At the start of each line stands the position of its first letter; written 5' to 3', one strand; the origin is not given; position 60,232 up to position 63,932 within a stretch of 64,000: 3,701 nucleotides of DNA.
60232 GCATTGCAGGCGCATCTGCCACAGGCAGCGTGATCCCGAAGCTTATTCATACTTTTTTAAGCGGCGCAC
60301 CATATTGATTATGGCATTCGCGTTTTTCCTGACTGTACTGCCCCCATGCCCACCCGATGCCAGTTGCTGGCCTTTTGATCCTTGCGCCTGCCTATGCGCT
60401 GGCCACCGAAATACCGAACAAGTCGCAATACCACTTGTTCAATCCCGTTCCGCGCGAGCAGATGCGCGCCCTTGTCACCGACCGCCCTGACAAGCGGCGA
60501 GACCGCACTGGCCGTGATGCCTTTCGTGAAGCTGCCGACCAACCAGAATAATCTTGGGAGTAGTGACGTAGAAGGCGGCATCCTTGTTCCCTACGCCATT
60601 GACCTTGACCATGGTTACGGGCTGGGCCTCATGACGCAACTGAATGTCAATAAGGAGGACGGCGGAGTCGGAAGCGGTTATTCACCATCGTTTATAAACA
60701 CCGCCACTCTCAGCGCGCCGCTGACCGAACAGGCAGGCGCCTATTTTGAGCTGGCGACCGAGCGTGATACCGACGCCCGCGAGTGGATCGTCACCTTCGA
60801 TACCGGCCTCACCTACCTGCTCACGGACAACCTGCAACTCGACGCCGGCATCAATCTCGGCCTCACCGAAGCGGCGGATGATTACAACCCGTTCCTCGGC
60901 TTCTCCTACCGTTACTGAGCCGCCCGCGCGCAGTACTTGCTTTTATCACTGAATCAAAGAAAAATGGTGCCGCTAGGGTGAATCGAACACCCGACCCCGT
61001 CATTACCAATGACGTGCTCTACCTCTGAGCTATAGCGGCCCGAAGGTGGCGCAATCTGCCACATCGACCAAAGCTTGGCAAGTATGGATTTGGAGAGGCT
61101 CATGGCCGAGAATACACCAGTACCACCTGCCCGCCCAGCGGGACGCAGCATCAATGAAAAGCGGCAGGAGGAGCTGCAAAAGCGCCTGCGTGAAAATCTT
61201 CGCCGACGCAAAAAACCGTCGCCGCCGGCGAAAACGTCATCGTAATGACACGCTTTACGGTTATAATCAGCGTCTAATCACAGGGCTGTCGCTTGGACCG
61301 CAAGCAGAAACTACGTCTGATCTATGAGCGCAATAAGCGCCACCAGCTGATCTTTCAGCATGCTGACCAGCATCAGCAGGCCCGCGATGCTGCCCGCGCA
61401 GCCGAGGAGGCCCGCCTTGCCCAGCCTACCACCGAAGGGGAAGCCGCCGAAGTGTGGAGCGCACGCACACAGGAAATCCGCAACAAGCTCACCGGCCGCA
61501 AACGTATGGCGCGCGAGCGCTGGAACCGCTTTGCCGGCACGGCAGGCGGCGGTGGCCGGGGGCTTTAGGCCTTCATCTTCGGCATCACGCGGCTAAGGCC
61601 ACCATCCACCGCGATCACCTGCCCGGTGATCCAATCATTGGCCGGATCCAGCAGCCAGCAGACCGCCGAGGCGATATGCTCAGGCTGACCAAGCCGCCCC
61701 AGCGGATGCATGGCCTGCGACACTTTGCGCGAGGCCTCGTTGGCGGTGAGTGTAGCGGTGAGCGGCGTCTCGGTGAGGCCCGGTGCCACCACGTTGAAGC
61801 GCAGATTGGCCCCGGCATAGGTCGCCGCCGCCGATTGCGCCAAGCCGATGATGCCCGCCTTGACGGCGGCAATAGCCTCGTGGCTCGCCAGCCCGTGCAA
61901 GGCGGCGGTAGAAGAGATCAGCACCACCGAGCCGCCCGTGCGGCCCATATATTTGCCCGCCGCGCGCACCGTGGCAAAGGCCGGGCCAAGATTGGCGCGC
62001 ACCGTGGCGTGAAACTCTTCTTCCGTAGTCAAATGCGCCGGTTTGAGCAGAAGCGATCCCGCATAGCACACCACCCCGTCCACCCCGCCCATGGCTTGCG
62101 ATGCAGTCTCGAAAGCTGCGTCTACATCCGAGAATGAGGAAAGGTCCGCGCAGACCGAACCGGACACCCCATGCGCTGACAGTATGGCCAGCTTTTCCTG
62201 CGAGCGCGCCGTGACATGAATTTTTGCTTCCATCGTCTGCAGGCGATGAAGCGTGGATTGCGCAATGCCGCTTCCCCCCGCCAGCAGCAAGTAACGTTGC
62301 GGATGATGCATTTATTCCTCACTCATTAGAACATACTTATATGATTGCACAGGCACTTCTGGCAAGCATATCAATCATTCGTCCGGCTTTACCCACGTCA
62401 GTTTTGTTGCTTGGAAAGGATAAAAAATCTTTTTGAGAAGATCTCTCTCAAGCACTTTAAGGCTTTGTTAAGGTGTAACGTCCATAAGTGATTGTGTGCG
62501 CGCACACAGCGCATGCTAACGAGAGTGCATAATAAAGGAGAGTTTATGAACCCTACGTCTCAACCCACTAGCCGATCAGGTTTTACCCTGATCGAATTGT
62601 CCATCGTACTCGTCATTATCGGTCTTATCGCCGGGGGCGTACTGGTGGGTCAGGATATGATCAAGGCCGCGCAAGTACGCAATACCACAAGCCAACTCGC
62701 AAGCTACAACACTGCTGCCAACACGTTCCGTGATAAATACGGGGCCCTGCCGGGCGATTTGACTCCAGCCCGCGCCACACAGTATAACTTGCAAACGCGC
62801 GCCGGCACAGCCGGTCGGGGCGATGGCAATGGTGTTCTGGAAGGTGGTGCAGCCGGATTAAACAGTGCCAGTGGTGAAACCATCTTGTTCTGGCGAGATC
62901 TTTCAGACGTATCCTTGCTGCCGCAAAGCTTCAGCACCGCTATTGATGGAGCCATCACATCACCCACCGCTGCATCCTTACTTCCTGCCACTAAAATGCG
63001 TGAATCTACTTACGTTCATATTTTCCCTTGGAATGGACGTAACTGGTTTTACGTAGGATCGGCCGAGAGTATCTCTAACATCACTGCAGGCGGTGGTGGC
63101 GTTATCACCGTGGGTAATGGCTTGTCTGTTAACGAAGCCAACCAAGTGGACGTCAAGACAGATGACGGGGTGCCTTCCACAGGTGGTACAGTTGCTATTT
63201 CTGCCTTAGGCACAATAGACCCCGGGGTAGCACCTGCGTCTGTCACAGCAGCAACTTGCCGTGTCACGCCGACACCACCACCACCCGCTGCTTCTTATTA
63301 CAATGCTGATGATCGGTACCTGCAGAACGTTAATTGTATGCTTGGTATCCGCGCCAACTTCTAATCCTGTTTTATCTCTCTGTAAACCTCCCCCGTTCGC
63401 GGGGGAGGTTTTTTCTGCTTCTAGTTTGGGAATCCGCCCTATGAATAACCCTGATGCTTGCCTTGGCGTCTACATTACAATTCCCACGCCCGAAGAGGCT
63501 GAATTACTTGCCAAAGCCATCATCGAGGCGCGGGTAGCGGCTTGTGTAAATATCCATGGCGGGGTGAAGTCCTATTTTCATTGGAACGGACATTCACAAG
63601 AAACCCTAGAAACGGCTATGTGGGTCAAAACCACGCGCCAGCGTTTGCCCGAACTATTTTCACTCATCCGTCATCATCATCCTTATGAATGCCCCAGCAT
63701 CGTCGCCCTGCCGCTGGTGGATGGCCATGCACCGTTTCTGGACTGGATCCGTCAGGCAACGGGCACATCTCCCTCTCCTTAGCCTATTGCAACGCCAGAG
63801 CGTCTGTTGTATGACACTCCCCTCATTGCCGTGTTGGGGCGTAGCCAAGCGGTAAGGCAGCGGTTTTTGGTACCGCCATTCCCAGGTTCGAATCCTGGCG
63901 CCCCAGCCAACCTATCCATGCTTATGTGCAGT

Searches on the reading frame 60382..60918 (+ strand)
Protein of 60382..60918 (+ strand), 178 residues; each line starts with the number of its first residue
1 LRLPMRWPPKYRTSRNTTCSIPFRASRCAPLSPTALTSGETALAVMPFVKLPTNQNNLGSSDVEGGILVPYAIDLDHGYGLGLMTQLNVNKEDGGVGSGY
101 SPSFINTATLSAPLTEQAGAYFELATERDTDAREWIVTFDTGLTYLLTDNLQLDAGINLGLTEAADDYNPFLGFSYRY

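Call 13: search_protein_families(library=pfam, proteins=[window:60382-60918:+], max_evalue=0.001)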
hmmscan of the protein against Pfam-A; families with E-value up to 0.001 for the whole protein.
window:60382-60918:+ (178 aa): 1 family
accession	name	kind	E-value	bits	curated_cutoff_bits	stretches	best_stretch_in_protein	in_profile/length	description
PF13557.12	Phenol_MetA_deg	-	6.4e-12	46.5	22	1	38-178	86-242/242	Putative MetA-pathway of phenol degradation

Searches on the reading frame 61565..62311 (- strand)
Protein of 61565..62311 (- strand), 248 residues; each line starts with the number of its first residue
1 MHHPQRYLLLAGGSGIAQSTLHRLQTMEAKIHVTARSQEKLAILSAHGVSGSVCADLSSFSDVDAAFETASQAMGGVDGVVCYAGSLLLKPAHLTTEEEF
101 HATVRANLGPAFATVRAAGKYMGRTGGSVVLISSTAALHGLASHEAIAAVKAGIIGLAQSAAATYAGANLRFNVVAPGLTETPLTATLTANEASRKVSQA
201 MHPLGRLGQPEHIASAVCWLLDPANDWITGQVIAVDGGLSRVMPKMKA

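Call 13: search_protein_families(library=pfam, proteins=[window:61565-62311:-], max_evalue=0.001)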
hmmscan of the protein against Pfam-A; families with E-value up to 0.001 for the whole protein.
window:61565-62311:- (248 aa): 3 families
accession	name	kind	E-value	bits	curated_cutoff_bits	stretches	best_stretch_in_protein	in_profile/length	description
PF13561.12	adh_short_C2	-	1.9e-47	162.3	27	1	13-240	5-236/236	Enoyl-(Acyl carrier protein) reductase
PF00106.31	adh_short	-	1.7e-29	103.2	26.6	1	10-192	6-194/195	short chain dehydrogenase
PF08659.16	KR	-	1.4e-05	25.5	22.6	1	9-159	5-161/180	KR domain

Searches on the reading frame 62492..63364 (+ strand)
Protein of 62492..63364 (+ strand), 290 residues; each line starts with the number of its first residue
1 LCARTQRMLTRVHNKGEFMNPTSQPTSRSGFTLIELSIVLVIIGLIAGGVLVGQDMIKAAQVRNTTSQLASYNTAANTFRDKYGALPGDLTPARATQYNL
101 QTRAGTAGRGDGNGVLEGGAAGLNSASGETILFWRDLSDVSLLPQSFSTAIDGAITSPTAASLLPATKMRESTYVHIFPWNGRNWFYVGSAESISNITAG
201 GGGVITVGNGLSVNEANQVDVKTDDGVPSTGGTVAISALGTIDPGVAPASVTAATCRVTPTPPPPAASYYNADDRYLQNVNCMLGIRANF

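Call 13: search_protein_families(library=pfam, proteins=[window:62492-63364:+], max_evalue=0.001)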
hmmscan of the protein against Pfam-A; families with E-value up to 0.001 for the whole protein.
window:62492-63364:+ (290 aa): 1 family
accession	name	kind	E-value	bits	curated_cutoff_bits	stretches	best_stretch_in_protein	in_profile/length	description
PF07963.17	N_methyl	-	7.2e-07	29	21.2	1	27-51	3-27/27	Prokaryotic N-terminal methylation motif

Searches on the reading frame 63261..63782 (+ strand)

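Call 13: search_protein_families(library=pfam, proteins=[window:63261-63782:+], max_evalue=0.001)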
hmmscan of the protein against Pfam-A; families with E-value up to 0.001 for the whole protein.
window:63261-63782:+ (173 aa): 1 family
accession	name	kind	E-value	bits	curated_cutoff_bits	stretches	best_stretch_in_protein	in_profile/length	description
PF03091.20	CutA1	-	1e-30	105.9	22.4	1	70-165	3-98/99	CutA1 divalent ion tolerance protein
